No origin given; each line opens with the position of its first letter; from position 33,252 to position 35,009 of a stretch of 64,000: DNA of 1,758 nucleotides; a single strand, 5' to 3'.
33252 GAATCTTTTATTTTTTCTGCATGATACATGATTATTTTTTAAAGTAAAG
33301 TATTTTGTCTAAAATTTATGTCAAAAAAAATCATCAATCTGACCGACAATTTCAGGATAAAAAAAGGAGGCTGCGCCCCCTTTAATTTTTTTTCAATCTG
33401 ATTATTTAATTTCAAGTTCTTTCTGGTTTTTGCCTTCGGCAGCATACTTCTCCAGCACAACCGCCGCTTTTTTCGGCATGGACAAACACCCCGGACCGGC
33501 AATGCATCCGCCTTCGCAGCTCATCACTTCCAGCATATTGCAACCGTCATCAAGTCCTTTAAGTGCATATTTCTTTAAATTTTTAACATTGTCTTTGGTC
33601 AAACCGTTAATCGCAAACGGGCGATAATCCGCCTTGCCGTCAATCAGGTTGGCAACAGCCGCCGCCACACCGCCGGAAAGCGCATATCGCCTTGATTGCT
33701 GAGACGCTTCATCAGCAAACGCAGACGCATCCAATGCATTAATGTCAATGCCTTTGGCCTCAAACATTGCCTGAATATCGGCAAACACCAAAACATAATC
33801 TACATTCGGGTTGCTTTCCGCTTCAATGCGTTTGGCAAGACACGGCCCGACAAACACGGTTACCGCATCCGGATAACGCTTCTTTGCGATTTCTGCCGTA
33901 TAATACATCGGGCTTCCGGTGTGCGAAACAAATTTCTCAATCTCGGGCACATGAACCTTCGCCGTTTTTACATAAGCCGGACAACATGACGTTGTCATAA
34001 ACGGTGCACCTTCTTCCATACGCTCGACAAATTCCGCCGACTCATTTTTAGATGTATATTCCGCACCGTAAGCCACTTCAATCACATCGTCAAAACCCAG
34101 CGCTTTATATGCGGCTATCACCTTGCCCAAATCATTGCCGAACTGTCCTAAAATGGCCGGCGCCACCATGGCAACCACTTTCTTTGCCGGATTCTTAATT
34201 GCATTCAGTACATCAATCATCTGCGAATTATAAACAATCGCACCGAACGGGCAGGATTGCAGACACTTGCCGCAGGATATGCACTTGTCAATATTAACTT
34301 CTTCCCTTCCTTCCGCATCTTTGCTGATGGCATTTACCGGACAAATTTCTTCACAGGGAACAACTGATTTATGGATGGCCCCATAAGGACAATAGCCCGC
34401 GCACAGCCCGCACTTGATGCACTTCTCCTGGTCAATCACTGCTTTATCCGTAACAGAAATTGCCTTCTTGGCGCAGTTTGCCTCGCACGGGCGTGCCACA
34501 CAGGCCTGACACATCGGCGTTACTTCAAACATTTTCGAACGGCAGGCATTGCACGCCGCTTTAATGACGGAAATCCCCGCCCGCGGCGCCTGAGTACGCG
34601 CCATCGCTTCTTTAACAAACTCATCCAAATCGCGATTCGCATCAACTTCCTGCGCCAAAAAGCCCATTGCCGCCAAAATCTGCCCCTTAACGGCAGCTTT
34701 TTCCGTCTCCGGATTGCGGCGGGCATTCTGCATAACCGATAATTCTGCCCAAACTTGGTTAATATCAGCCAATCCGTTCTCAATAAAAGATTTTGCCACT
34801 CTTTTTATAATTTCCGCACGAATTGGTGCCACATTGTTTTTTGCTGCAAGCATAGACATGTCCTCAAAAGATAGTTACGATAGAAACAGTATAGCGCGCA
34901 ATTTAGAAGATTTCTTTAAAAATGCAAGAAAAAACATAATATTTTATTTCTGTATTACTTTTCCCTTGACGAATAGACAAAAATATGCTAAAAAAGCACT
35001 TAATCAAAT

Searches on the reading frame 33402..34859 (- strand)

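Call 19: search_protein_families(library=pfam, proteins=[window:33402-34859:-], max_evalue=0.001)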
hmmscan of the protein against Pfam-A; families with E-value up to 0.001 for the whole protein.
window:33402-34859:- (485 aa): 13 families
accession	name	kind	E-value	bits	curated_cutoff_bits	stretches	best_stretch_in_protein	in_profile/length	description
PF02906.19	Fe_hyd_lg_C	-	1.8e-56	191.9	22.1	1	226-456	1-245/245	Iron only hydrogenase large subunit, C-terminal domain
PF25160.1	LdpA_Fe-S-bd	-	2.6e-15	56.4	27.6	2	168-212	8-47/49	LdpA Fe-S cluster-binding domain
PF00037.32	Fer4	-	5.4e-15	54.9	21.1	2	141-162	2-23/24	4Fe-4S binding domain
PF12837.12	Fer4_6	-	3.7e-11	42.8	25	2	140-162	2-24/24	4Fe-4S binding domain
PF12838.12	Fer4_7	-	1.5e-09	38.6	27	1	169-207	8-52/52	4Fe-4S dicluster domain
PF12797.12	Fer4_2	-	8.9e-08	32.1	24.5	2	139-159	2-22/22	4Fe-4S binding domain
PF13484.11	Fer4_16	-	4.6e-07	30.9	30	1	192-220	1-29/66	4Fe-4S double cluster binding domain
PF14697.11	Fer4_21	-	1.9e-06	28.4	35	1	169-208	14-57/59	4Fe-4S dicluster domain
PF13187.11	Fer4_9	-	3.1e-06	27.6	27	1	169-208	8-52/52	4Fe-4S dicluster domain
PF13237.11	Fer4_10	-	4e-06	27.1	25.5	1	140-204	2-53/53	4Fe-4S dicluster domain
PF13183.11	Fer4_8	-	0.0003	21.7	27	0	145-206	3-67/68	4Fe-4S dicluster domain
PF13534.11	Fer4_17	-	0.00035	21.5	22.2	1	146-204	1-57/61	4Fe-4S dicluster domain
PF12800.12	Fer4_4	-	0.00054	20.5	24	0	191-206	2-17/17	4Fe-4S binding domain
